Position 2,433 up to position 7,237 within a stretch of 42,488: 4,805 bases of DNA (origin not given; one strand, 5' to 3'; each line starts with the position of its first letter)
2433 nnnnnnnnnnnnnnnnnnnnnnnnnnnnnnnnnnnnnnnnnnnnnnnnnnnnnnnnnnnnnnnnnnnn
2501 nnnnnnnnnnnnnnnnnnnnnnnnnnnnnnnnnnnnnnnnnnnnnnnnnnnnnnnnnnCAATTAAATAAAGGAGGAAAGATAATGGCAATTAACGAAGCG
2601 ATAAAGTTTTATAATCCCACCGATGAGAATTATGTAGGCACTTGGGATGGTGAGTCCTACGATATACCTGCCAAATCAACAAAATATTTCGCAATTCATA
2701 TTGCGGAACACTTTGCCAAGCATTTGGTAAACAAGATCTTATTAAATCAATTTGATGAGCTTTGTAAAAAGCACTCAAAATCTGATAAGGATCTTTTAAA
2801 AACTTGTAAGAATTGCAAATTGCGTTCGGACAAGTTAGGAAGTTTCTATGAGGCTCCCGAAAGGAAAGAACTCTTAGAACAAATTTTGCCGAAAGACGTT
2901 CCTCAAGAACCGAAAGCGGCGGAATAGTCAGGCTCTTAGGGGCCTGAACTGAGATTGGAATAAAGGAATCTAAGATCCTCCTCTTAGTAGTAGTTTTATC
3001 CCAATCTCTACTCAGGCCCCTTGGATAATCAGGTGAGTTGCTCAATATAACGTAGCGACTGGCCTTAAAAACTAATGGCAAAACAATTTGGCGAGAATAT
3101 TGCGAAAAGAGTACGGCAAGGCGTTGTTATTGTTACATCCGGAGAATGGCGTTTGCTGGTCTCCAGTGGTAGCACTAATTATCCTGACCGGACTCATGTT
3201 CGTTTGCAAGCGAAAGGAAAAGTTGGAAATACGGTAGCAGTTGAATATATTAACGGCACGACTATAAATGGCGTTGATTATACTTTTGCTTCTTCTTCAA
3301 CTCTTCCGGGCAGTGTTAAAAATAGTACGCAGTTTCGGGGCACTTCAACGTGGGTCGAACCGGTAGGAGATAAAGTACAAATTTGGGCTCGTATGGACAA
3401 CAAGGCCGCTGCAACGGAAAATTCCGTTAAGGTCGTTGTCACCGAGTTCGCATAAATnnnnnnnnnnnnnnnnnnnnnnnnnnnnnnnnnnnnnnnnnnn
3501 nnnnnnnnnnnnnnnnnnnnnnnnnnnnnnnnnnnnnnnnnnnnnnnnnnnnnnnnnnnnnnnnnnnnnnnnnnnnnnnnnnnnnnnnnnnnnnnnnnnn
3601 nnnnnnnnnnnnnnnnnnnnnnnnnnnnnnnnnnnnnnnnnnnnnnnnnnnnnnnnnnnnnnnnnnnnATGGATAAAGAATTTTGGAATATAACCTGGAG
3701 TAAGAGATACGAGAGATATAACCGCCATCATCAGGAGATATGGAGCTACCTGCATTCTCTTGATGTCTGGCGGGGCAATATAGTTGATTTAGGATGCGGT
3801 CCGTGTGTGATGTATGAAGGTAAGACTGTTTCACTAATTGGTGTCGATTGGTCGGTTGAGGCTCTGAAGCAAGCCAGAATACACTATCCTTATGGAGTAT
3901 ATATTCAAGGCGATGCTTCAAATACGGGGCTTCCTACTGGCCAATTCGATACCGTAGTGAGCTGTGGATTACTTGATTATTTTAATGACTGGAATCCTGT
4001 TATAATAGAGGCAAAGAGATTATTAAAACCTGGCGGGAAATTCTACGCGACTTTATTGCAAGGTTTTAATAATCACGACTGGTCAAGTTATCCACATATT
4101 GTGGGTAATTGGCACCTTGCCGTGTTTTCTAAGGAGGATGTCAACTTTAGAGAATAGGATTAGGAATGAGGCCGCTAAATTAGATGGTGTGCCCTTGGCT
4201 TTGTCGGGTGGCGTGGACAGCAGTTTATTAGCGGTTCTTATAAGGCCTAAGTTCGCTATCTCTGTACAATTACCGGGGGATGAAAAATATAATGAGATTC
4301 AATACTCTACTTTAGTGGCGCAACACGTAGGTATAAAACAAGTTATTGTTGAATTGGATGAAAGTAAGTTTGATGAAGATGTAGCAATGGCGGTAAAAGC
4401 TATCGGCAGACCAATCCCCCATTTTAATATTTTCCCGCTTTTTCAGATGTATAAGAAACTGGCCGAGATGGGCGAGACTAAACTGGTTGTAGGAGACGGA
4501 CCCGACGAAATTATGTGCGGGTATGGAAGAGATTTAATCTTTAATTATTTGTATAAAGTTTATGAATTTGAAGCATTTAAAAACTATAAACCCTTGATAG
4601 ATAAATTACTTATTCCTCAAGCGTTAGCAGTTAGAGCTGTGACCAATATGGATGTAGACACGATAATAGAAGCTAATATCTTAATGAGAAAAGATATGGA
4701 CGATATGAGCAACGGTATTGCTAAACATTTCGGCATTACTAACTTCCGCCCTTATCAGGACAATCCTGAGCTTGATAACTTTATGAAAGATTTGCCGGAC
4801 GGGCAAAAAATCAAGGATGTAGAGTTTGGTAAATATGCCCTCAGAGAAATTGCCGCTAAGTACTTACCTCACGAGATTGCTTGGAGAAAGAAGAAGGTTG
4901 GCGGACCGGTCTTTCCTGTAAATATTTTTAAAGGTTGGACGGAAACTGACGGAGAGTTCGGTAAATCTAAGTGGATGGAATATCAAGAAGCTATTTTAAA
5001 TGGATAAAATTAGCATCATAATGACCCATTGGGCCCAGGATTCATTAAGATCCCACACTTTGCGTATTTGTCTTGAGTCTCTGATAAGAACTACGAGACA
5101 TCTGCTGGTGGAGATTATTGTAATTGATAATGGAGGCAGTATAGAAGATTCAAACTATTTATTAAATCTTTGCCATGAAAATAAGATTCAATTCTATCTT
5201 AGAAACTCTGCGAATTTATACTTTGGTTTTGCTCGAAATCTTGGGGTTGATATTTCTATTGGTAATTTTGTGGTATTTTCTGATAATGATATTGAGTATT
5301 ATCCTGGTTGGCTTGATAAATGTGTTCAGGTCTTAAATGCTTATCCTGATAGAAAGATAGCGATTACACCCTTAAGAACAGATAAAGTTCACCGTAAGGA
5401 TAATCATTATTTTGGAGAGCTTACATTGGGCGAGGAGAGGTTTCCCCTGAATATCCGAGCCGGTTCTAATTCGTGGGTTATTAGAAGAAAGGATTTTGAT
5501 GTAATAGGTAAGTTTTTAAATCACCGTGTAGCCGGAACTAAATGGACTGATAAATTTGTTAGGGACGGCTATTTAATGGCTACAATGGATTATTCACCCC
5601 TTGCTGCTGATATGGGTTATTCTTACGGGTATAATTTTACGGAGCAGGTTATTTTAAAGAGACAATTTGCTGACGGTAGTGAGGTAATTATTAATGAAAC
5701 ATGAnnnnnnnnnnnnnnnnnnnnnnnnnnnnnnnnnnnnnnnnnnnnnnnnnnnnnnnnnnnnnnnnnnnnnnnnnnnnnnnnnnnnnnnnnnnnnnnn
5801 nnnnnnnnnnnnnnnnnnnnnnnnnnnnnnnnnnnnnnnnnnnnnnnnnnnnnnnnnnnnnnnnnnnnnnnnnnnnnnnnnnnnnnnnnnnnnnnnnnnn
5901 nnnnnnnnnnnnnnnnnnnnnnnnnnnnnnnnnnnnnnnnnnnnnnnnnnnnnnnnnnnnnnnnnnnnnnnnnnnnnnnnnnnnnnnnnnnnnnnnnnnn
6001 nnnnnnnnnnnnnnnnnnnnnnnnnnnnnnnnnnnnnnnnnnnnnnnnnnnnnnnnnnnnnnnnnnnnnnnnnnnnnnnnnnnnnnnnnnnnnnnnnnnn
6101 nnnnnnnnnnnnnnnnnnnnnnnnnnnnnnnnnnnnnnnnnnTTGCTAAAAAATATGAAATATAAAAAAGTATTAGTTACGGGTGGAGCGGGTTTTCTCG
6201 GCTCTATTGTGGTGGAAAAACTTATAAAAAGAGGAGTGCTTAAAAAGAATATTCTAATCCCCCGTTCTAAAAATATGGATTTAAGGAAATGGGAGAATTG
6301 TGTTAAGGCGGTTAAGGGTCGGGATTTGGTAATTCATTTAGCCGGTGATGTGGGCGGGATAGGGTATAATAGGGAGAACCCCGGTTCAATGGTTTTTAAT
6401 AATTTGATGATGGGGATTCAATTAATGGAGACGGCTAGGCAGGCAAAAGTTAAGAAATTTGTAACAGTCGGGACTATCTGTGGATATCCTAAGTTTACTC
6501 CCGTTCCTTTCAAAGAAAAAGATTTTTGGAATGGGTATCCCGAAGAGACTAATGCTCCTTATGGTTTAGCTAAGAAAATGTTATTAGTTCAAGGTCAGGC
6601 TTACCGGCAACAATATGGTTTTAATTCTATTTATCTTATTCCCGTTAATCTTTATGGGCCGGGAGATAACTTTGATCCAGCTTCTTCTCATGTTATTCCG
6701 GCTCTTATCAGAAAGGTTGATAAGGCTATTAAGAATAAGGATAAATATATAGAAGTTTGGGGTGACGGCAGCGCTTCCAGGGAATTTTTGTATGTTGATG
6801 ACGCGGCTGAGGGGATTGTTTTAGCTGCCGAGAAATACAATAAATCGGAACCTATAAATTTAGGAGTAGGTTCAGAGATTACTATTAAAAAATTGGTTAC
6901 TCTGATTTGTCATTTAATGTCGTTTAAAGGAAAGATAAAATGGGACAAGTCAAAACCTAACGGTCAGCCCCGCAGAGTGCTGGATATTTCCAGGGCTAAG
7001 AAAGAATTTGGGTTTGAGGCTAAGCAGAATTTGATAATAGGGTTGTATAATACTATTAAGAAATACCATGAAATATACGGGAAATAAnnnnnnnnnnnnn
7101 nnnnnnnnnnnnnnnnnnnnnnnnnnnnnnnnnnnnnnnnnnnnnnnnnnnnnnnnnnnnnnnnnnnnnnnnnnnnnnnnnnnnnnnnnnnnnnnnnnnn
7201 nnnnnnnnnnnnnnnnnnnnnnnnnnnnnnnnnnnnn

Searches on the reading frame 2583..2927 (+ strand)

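Call 11: search_protein_families(library=pfam, proteins=[window:2583-2927:+], max_evalue=0.01)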
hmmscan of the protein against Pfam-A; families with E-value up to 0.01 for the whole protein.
window:2583-2927:+ (114 aa): 1 family
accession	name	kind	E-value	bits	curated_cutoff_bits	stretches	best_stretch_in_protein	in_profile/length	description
PF15379.11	DUF4606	-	0.0098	16.5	27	0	46-103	5-62/103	Domain of unknown function (DUF4606)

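Call 12: search_protein_families(library=phrogs, proteins=[window:2583-2927:+], max_evalue=0.01)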
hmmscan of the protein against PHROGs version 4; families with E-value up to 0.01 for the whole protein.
window:2583-2927:+ (114 aa): 0 families

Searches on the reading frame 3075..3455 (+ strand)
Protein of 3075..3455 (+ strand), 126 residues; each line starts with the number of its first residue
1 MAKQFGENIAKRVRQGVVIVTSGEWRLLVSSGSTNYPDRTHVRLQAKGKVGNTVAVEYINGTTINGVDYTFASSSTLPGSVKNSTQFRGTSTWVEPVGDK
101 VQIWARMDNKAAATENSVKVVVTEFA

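Call 11: search_protein_families(library=pfam, proteins=[window:3075-3455:+], max_evalue=0.01)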
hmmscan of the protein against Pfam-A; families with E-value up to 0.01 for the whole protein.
window:3075-3455:+ (126 aa): 0 families

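Call 12: search_protein_families(library=phrogs, proteins=[window:3075-3455:+], max_evalue=0.01)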
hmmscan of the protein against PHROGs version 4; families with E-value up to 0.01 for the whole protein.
window:3075-3455:+ (126 aa): 0 families

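Call 14: find_related_loci(query=window:3075-3455:+, collection=viral_contigs, flank=10000)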
Query window:3075-3455:+ (126 aa) in viral_contigs; peptide patterns used: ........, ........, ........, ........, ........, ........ (x = any residue, [..] = any of these).
13 stretches matched a pattern, but none encodes a relative of the query by tblastn (E <= 1e-3).
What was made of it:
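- Tried and rejected: Nothing found (call 14).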

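Call 51: find_homologous_proteins(query=window:3075-3455:+)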
Query window:3075-3455:+ (126 aa): 13 proteins with E <= 0.001 among 18 candidates.
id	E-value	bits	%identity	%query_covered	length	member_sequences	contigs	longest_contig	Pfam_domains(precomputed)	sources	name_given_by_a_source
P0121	2.0e-75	268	100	100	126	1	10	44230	-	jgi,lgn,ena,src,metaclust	metaclust:\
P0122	1.2e-42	163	64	100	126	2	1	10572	-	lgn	-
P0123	1.1e-33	134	59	100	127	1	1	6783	-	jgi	-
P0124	9.4e-33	131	59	100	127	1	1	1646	-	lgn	-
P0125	2.1e-31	126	56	100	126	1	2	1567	-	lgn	-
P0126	2.5e-31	126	57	100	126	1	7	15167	-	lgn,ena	-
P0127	4.7e-31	125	52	100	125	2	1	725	-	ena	-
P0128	6.8e-31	125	55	100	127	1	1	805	-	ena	-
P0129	1.9e-30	123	57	100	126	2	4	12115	-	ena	-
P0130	1.4e-29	121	55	100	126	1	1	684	-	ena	-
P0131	1.5e-29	120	55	100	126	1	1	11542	-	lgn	-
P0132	5.1e-26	109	56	83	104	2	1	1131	-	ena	-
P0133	5.3e-26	109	47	100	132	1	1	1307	-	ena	-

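Call 57: predict_structure(alignment_id=A1)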
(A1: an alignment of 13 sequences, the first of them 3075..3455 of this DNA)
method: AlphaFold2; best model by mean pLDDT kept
length: 126 residues; sequences in the alignment: 13
mean_pLDDT: 59.2   pTM: 0.54
mean pLDDT of the five models: 59.2, 49.5, 41.3, 38.2, 36.1
residues with pLDDT >= 90: 0; 70-90: 11; 50-70: 93; < 50: 22
segments of 3 or more residues with pLDDT < 50: 1-7, 32-34, 61-67, 79-82
pLDDT, mean of each block of 10 residues (from residue 1): 50 68 67 52 65 65 48 54 54 60 69 60 56
secondary structure, 60 per line:
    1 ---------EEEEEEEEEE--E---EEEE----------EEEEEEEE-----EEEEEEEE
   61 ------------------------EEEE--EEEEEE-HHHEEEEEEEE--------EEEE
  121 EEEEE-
elements in order: E10-19 E26-29 E40-47 E53-60 E85-88 E91-96 E101-108 E117-125

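Call 61: fold_search(model_id=the predicted structure, library=pdb)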
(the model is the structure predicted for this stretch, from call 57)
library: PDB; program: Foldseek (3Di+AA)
matches with E <= 10: 1663; with E <= 0.001: 0
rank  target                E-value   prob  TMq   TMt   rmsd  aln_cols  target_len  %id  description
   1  4tlg_B                2.1e-03  1.00  0.43  0.17   7.5       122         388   13  Crystal structure of SEC14-like protein 4 (SEC14L4) (released 2014-07-02)
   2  4tlg_A                3.4e-03  0.99  0.40  0.16   7.9       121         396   11  Crystal structure of SEC14-like protein 4 (SEC14L4) (released 2014-07-02)
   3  5gu5                  3.5e-03  1.00  0.44  0.49   5.0       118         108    8  Crystal structure of p24gamma2 GOLD domain determined by sulfur-SAD (released 2017-01-25)
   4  9i0y_a                3.5e-03  0.98  0.33  0.36   6.9       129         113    6  Recombinant Ena2A fibers (released 2025-03-12)
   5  9i0y_0                4.4e-03  0.97  0.33  0.36   6.9       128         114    6  Recombinant Ena2A fibers (released 2025-03-12)
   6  1olm_E                5.1e-03  1.00  0.47  0.18   7.8       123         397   11  Supernatant Protein Factor in Complex with RRR-alpha-Tocopherylquinone: A Link between Oxidized Vitamin E and Choleste (released 2004-08-12)
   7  7a02_A                5.7e-03  1.00  0.44  0.48   6.2       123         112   14  Bacillus endospore appendages form a novel family of disulfide-linked pili (released 2021-04-28)
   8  3x0t_B                5.7e-03  1.00  0.42  0.46   6.4       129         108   12  Crystal structure of PirA (released 2015-08-26)
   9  9f4b_F1               6.0e-03  1.00  0.48  0.16  13.9       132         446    8  Pre-assembled baseplate cup of Klebsiella phage KP1 variant vB_Kpn_Lilla1 (released 2025-05-14)
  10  7nzo_BBB              7.0e-03  0.98  0.40  0.31  10.6       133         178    8  D-lyxose isomerasefrom the hyperthermophilic archaeon Thermofilum sp (released 2021-10-13)
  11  5m21_C                7.4e-03  1.00  0.46  0.37   5.4       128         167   14  Crystal structure of hydroquinone 1,2-dioxygenase from Sphingomonas sp. TTNP3 with 4-hydroxybenzoate bound (released 2017-09-27)
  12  7nzo_AAA              7.4e-03  1.00  0.42  0.33   7.9       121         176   10  D-lyxose isomerasefrom the hyperthermophilic archaeon Thermofilum sp (released 2021-10-13)
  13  1o6u_E                7.4e-03  0.98  0.38  0.15   7.8       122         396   13  The Crystal Structure of Human Supernatant Protein Factor (released 2003-10-17)
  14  5azy_B                7.8e-03  1.00  0.48  0.57   4.5       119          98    5  Crystal structure of p24delta1 GOLD domain (Native 2) (released 2016-09-14)
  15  9fhp_A                7.8e-03  0.97  0.39  0.36  11.4       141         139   13  CryoEM structure of wild-type Turnip Yellows Virus (released 2024-06-05)
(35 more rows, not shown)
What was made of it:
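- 3075..3455 (+): Upstream 126-aa structural-module gene. Its stop codon lies 2 nt before the mini-gene ATG. The product is beta-rich and its fold is not identified. The AF2 model has pLDDT 59 and 8 strands; Foldseek against PDB found nothing at E<=0.001 (calls 57, 61).
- Tried and rejected: Inconclusive (calls 57, 61).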

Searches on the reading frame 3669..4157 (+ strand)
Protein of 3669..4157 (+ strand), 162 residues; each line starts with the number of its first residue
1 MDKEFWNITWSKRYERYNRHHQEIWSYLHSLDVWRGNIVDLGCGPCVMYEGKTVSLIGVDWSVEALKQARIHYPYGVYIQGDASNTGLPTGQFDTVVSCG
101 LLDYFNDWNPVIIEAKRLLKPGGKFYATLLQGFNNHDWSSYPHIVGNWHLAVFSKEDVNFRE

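Call 11: search_protein_families(library=pfam, proteins=[window:3669-4157:+], max_evalue=0.01)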
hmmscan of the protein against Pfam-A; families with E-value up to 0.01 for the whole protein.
window:3669-4157:+ (162 aa): 5 families
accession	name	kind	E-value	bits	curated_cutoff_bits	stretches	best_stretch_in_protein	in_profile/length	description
PF08241.18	Methyltransf_11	-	8.8e-16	58.8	21.2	1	39-126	1-94/95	Methyltransferase domain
PF13649.12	Methyltransf_25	-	1.1e-12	48.9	27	1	38-123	1-97/97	Methyltransferase domain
PF13847.12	Methyltransf_31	-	8.7e-10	38.9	27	1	37-128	6-110/145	Methyltransferase domain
PF08242.18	Methyltransf_12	-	3.5e-08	34.5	30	1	40-125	2-98/98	Methyltransferase domain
PF13489.12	Methyltransf_23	-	7.3e-07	29.5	27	1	34-151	22-143/164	Methyltransferase domain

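Call 77: search_protein_families(library=ncbifam, proteins=[window:3669-4157:+], max_evalue=0.001)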
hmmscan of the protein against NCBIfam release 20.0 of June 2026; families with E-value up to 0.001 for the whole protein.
window:3669-4157:+ (162 aa): 13 families
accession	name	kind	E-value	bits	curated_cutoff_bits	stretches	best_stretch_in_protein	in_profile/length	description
TIGR02072.1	BioC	equivalog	1e-10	41.8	184.95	1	13-131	8-136/244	malonyl-ACP O-methyltransferase BioC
NF045667.1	MTase_DVU1556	equivalog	1.4e-10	41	155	1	37-127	25-119/213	DVU_1556 family methyltransferase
NF007610.0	PRK10258.1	equivalog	3.4e-07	29.8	342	1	37-132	45-144/251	malonyl-ACP O-methyltransferase BioC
NF047649.1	MTase_UXPK_star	exception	4.2e-07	29.3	460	1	38-126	81-180/283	methyltransferase/UXPK-star double selenoprotein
NF041537.1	ArsM_AhpD_UU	exception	6.9e-07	28.4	510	1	38-126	80-179/345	arsenite methyltransferase/AhpD domain selenoprotein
NF041536.1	ArsM_DUF2284_UU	exception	6.2e-06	24.8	575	1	37-126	79-179/459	arsenite methyltransferase/DUF2284 domain selenoprotein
NF045825.1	FAmtase_mtf2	equivalog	9.5e-06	25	400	1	52-157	81-186/248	fatty-acid O-methyltransferase Mtf2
TIGR01983.1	UbiG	equivalog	1.8e-05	24.2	102.95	1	35-141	50-161/228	bifunctional 2-polyprenyl-6-hydroxyphenol methylase/3-demethylubiquinol 3-O-methyltransferase UbiG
NF008823.0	PRK11873.1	subfamily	6.2e-05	22.6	263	1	50-126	99-180/272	arsenite methyltransferase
NF045823.1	PthPhpthDimycoMt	equivalog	6.6e-05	22.2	300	1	68-139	107-179/256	phthiotriol/phenolphthiotriol dimycocerosates methyltransferase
NF001244.0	PRK00216.1-5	equivalog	0.00011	21.5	216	1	37-126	51-152/236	bifunctional demethylmenaquinone methyltransferase/2-methoxy-6-polyprenyl-1,4-benzoquinol methylase UbiE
NF040539.1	AST_met_ArsM_2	exception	0.00043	20.2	240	0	38-128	60-164/262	putative arsinothricin biosynthesis methyltransferase ArsM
TIGR01934.1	MenG_MenH_UbiE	subfamily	0.00059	19.2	158.35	1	37-126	42-140/223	ubiquinone/menaquinone biosynthesis methyltransferase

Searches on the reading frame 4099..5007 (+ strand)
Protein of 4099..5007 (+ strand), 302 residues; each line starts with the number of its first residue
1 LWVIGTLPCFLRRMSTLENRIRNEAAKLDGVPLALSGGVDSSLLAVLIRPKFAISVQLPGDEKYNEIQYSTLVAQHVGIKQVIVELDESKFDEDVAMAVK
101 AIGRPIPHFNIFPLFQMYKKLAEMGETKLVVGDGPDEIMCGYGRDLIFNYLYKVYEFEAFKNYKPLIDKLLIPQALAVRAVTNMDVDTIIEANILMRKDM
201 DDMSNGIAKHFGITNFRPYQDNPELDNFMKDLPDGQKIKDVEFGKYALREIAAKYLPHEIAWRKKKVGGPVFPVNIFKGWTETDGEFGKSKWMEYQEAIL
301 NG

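Call 11: search_protein_families(library=pfam, proteins=[window:4099-5007:+], max_evalue=0.01)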
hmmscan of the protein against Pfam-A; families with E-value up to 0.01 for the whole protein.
window:4099-5007:+ (302 aa): 3 families
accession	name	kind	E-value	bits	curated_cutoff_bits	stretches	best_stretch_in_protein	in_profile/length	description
PF00733.27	Asn_synthase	-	2.6e-23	83.7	21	1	33-268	22-287/354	Asparagine synthase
PF02540.23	NAD_synthase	-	4.5e-05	23.1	21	1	16-89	8-84/242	NAD synthase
PF24167.1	DUF7411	-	0.00066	19.7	28.7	1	33-100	5-72/194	Family of unknown function (DUF7411)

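Call 77: search_protein_families(library=ncbifam, proteins=[window:4099-5007:+], max_evalue=0.001)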
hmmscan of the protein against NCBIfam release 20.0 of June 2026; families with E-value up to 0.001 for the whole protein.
window:4099-5007:+ (302 aa): 10 families
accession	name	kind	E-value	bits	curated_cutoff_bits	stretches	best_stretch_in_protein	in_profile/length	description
TIGR01536.1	asn_synth_AEB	equivalog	6e-23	81.6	267.1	1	30-266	254-515/517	asparagine synthase (glutamine-hydrolyzing)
TIGR03108.1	eps_aminotran_1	hypoth_equivalog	5.7e-13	48.4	816.9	1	30-150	258-382/628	XrtA/PEP-CTERM system amidotransferase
TIGR03104.1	trio_amidotrans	equivalog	8.8e-13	47.3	570.1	1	22-266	256-519/589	N-acetylglutaminylglutamine amidotransferase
NF006949.0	PRK09431.1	equivalog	4e-09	35.5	499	1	206-266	391-451/554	asparagine synthase B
NF033561.1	macrolact_Ik_Al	subfamily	4.7e-06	25.5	300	1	19-140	202-332/561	albusnodin/ikarugamycin family macrolactam cyclase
NF010587.0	PRK13980.1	equivalog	3.4e-05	23.2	255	1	15-89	16-97/267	NAD+ synthase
NF002048.0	PRK00876.1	subfamily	0.00028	19.8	313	0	20-86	26-100/330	NAD(+) synthase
TIGR00552.1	nadE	equivalog_domain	0.00045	19.5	63.65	1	25-142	19-145/251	NAD(+) synthase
NF033535.1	lass_lactam_cya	exception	0.00048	18.8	525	0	204-267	535-596/668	lasso peptide isopeptide bond-forming cyclase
NF011155.0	PRK14561.1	equivalog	0.00052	19.7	207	1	35-101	7-73/195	hypothetical protein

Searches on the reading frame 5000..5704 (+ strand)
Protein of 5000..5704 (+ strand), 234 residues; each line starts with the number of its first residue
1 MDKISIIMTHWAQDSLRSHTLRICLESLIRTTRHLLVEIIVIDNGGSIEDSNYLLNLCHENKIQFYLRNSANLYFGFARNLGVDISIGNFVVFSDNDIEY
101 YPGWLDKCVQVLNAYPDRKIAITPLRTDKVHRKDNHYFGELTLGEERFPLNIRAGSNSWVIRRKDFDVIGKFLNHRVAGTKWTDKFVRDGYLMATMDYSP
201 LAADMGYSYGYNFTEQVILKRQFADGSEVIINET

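Call 11: search_protein_families(library=pfam, proteins=[window:5000-5704:+], max_evalue=0.01)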
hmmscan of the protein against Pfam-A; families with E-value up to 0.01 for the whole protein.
window:5000-5704:+ (234 aa): 2 families
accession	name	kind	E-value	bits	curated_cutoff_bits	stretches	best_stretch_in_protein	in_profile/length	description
PF00535.33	Glycos_transf_2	-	1.5e-15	58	23.3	1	18-155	10-154/168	Glycosyl transferase family 2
PF10111.15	Glyco_tranf_2_2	-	1.5e-05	25.1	27.3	1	36-113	29-107/276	Glycosyltransferase like family 2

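Call 77: search_protein_families(library=ncbifam, proteins=[window:5000-5704:+], max_evalue=0.001)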
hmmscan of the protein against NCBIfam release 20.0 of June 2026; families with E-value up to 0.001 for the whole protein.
window:5000-5704:+ (234 aa): 7 families
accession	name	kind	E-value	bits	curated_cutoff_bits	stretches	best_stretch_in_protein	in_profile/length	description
NF007482.0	PRK10073.1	equivalog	9.8e-09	34.6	423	1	3-110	7-108/334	glycosyltransferase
NF041875.1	EPS_EpsD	equivalog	3.4e-08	33.3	370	1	17-131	10-122/325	exopolysaccharide biosynthesis glycosyltransferase EpsD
NF038299.1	EPS_HpsN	equivalog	2.1e-07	30.2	425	1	4-116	3-110/317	hormogonium polysaccharide biosynthesis glycosyltransferase HpsN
TIGR03965.1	mycofact_glyco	equivalog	3.6e-07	29.4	280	1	18-111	86-178/467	mycofactocin biosynthesis glycosyltransferase MftF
NF041394.1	GtaseAglG_Halo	equivalog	9e-05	21.9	440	1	3-114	2-109/304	glucosyl-dolichyl phosphate glucuronosyltransferase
NF038302.1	EPS_HpsE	equivalog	0.00053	19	300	1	25-117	20-116/307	hormogonium polysaccharide biosynthesis glycosyltransferase HpsE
NF050050.1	ProtGlycPglI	equivalog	0.00079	18.9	500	1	1-110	1-106/306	GalNAc(5)-diNAcBac-PP-undecaprenol beta-1,3-glucosyltransferase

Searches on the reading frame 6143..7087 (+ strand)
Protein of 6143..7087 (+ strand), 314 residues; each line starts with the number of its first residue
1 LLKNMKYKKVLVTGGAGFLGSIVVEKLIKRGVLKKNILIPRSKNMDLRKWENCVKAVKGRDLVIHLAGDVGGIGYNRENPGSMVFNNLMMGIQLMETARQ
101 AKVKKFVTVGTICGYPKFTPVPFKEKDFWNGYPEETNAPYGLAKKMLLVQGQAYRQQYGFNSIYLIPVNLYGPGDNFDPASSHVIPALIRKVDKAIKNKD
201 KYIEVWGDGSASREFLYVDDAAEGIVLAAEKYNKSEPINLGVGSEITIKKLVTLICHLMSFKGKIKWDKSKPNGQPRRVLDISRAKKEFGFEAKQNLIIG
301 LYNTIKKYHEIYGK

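Call 9: search_protein_families(library=pfam, proteins=[window:6143-7087:+], max_evalue=0.01)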
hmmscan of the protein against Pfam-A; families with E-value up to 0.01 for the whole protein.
window:6143-7087:+ (314 aa): 6 families
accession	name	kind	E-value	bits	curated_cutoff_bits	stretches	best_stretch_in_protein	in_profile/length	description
PF01370.27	Epimerase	-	1.5e-51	175.6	20.9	1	10-241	1-240/240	NAD dependent epimerase/dehydratase family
PF16363.11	GDP_Man_Dehyd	-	1.5e-25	90.9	27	1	11-296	1-324/332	GDP-mannose 4,6 dehydratase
PF01073.25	3Beta_HSD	-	2.8e-09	36.9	22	1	11-233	1-233/280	3-beta hydroxysteroid dehydrogenase/isomerase family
PF02719.21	Polysacc_synt_2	-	1.6e-06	28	20.2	0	46-111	62-128/293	Polysaccharide biosynthesis protein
PF13460.12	NAD_binding_10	-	4.9e-05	23.7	27.2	1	45-117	46-104/184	NAD(P)H-binding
PF07993.18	NAD_binding_4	-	0.0031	17.1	20.1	0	12-39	1-29/258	Male sterility protein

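Call 77: search_protein_families(library=ncbifam, proteins=[window:6143-7087:+], max_evalue=0.001)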
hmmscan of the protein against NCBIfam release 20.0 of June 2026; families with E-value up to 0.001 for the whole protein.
window:6143-7087:+ (314 aa): 17 families
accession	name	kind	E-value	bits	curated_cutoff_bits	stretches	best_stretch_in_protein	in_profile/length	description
NF047922.1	GDPFucSynFcl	equivalog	4.7e-78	262.7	500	1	7-309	2-302/308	GDP-L-fucose synthase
TIGR04180.1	EDH_00030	hypoth_equivalog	7.8e-26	90.8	475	1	46-272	57-269/297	NAD-dependent 4,6-dehydratase LegB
TIGR01181.1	dTDP_gluc_dehyt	equivalog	2.6e-24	85.9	365.1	1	59-309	73-312/321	dTDP-glucose 4,6-dehydratase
TIGR01179.1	galE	equivalog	1.8e-21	76.4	262.3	1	9-296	1-312/332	UDP-glucose 4-epimerase GalE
NF011728.1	PRK15181.1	equivalog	2.3e-18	66.3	760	1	45-258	76-281/348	Vi polysaccharide biosynthesis UDP-N-acetylglucosaminuronic acid C-4 epimerase TviC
TIGR02197.1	heptose_epim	equivalog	5.8e-12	45.4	274.6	1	10-267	1-268/316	ADP-glyceromanno-heptose 6-epimerase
NF007490.0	PRK10084.1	subfamily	1.1e-11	44.3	649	1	137-308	164-334/361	dTDP-glucose 4,6-dehydratase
NF042422.1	oxyalk_red_OleD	equivalog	5.6e-11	42.4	580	1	9-232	2-218/329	2-alkyl-3-oxoalkanoate reductase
NF007582.0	PRK10217.1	equivalog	8e-11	41.6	698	1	130-304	150-327/355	dTDP-glucose 4,6-dehydratase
TIGR03466.1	HpnA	hypoth_equivalog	1.2e-09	37.5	367.65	1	9-111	2-113/327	hopanoid-associated sugar epimerase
NF007956.0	PRK10675.1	subfamily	1.8e-09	37.2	394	1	60-254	74-275/338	UDP-glucose 4-epimerase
NF042423.1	oxyalk_red_Shew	equivalog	2.2e-08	33.5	580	1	5-237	6-229/331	2-alkyl-3-oxoalkanoate reductase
TIGR02622.1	CDP_4_6_dhtase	equivalog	1.4e-05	24.4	278.45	0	46-312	65-334/352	CDP-glucose 4,6-dehydratase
TIGR01777.1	yfcH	hypoth_equivalog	1.7e-05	24.5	207.35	1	10-127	1-128/292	TIGR01777 family oxidoreductase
NF043036.1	ErythonDh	equivalog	7.4e-05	22.1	325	0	9-36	2-29/321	D-erythronate dehydrogenase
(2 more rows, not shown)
